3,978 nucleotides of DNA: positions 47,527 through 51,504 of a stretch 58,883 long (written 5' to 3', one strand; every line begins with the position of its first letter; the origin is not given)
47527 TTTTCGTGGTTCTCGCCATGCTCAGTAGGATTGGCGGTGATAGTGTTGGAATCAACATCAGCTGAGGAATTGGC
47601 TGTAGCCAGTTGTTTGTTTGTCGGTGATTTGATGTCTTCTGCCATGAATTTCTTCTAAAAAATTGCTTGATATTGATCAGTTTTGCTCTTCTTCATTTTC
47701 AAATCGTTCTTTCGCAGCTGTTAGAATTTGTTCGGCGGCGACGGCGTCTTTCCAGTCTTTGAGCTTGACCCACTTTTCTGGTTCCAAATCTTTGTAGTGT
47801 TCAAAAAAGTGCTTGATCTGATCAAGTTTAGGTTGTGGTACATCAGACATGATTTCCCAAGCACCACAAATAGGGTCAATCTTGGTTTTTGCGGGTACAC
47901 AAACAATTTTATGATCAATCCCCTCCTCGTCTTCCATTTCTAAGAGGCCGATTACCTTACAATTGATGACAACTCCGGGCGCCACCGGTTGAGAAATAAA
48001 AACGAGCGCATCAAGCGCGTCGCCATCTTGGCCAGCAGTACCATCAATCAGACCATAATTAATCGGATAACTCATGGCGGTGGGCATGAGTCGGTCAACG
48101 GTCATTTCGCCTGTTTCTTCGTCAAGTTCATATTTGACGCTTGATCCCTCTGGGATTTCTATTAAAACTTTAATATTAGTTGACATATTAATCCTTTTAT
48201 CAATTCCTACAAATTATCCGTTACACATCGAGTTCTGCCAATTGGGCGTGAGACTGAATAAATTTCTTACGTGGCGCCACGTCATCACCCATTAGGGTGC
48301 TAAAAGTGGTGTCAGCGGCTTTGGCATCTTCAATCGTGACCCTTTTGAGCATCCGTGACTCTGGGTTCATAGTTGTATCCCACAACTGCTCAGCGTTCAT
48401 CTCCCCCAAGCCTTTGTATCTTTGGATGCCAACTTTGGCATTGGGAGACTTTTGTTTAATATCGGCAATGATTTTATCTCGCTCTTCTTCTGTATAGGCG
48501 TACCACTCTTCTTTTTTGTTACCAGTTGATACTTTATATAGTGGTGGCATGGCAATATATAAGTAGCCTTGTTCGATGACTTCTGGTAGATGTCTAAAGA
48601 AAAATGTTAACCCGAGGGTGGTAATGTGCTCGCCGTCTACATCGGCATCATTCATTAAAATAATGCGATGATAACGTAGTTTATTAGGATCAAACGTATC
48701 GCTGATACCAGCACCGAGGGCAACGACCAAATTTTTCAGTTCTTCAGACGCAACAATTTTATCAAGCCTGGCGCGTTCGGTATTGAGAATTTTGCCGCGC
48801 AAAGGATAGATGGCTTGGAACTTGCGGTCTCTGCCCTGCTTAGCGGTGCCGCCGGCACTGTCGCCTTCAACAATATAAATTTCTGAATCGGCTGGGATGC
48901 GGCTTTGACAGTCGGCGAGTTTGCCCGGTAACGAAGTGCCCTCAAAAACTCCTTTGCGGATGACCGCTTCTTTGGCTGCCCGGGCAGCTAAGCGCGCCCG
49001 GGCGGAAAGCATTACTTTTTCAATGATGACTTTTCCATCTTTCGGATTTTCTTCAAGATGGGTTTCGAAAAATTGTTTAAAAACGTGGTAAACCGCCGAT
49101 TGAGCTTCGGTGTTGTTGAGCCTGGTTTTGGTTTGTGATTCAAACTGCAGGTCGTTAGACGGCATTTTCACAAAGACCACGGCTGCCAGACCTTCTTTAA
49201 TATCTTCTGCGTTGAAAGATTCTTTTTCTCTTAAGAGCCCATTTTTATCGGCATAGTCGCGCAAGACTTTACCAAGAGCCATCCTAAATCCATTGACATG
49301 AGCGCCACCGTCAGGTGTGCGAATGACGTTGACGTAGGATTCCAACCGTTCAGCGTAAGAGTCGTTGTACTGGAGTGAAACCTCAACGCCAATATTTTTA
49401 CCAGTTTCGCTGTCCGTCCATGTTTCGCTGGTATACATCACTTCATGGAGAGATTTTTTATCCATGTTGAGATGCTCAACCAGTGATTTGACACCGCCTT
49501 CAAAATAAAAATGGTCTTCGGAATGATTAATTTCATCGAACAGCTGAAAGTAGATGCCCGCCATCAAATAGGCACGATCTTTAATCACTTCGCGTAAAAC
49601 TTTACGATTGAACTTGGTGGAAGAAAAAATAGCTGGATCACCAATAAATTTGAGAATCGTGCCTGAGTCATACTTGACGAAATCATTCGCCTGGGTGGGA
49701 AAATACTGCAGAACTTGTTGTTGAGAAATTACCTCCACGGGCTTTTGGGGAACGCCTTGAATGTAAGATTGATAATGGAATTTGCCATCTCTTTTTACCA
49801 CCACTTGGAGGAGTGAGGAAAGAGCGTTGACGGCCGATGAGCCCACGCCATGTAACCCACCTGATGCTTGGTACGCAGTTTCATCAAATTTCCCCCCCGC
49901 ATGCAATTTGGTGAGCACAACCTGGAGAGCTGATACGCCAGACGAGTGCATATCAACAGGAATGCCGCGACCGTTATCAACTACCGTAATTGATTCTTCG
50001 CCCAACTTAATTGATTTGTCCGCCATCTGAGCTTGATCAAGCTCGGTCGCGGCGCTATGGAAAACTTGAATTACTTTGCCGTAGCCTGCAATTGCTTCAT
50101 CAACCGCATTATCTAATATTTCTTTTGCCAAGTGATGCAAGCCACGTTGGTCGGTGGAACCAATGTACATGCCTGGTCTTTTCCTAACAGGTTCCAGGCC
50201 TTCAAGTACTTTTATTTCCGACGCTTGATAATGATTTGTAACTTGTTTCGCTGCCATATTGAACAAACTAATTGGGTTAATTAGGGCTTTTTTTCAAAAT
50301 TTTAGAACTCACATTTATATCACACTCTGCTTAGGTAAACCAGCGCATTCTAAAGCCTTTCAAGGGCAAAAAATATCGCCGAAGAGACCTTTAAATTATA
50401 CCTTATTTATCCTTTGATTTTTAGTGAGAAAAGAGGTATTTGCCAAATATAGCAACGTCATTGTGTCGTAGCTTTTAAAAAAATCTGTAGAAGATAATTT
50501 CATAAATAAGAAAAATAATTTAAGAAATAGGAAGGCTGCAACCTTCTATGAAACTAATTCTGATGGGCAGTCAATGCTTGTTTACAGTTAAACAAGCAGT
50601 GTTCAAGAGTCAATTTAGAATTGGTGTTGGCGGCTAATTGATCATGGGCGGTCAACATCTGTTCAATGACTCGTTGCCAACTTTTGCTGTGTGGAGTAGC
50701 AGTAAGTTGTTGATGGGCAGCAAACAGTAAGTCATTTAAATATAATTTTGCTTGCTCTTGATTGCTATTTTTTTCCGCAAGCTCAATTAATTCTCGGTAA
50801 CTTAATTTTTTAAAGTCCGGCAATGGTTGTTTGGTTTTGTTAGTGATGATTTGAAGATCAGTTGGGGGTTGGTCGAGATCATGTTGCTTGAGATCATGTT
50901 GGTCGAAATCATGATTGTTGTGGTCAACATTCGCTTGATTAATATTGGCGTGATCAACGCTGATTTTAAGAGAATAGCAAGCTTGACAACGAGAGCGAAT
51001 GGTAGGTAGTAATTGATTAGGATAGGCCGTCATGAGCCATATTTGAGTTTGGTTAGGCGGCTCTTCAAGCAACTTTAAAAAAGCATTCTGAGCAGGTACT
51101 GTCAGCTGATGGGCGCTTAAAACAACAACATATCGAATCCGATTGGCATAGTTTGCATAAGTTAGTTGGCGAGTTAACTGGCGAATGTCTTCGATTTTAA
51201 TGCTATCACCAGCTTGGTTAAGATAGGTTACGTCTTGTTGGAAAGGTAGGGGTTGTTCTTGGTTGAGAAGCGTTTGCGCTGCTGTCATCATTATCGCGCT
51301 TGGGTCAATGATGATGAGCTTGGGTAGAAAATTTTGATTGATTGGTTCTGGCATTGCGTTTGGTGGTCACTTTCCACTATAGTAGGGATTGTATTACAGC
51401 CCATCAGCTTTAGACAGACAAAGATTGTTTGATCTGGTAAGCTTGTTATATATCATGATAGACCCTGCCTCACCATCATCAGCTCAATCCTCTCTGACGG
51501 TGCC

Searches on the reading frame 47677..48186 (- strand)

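Call 51: search_protein_families(library=pfam, proteins=[window:47677-48186:-], max_evalue=0.00001)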
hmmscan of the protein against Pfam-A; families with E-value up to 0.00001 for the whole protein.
window:47677-48186:- (169 aa): 1 family
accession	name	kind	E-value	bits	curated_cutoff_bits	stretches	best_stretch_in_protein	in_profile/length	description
PF00719.24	Pyrophosphatase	-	3.6e-53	179.9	23.5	1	7-162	1-152/153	Inorganic pyrophosphatase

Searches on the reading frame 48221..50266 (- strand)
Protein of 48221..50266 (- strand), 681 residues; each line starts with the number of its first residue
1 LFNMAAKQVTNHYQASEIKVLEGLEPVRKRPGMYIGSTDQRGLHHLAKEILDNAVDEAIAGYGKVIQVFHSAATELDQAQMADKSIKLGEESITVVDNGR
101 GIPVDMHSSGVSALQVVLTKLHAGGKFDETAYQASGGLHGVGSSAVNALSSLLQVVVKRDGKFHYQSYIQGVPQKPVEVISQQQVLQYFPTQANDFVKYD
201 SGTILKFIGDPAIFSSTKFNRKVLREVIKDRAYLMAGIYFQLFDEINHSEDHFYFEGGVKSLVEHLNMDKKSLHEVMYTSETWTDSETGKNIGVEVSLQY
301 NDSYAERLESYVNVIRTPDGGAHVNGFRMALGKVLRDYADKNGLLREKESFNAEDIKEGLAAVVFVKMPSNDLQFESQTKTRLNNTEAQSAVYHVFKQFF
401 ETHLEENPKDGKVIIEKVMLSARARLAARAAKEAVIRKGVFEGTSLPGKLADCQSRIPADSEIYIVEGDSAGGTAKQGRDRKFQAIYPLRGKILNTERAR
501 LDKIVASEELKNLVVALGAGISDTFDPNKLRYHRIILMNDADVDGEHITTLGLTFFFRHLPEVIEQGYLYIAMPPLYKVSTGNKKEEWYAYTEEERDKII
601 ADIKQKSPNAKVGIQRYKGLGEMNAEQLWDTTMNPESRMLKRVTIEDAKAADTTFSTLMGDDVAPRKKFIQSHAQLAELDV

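Call 51: search_protein_families(library=pfam, proteins=[window:48221-50266:-], max_evalue=0.00001)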
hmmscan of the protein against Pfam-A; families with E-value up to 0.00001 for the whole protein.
window:48221-50266:- (681 aa): 4 families
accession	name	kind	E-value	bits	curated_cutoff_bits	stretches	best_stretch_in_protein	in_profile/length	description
PF00204.31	DNA_gyraseB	-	4.2e-51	173.3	27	1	258-433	1-172/173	DNA gyrase B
PF00986.26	DNA_gyraseB_C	-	9.7e-31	106.2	29.8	1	610-671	2-63/63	DNA gyrase B subunit, carboxyl terminus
PF01751.28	Toprim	-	2.6e-16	60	23.1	1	462-571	1-93/96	Toprim domain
PF02518.31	HATPase_c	-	3.3e-12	47.2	26.4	1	38-156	1-90/111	Histidine kinase-, DNA gyrase B-, and HSP90-like ATPase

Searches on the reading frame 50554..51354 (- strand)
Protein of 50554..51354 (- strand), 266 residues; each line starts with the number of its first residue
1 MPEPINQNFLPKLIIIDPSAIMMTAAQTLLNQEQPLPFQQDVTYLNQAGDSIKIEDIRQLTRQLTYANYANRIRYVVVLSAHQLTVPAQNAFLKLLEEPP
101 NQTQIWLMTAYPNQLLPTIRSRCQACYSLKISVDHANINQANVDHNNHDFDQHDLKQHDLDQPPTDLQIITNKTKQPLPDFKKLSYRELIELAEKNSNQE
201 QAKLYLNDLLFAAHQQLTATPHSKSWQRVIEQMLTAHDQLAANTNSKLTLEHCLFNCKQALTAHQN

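Call 51: search_protein_families(library=pfam, proteins=[window:50554-51354:-], max_evalue=0.00001)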
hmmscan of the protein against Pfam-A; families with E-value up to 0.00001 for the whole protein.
window:50554-51354:- (266 aa): 1 family
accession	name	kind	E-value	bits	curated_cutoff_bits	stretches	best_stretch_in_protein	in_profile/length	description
PF13177.12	DNA_pol3_delta2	-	7.5e-25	88.2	27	1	39-125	68-154/161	DNA polymerase III, delta subunit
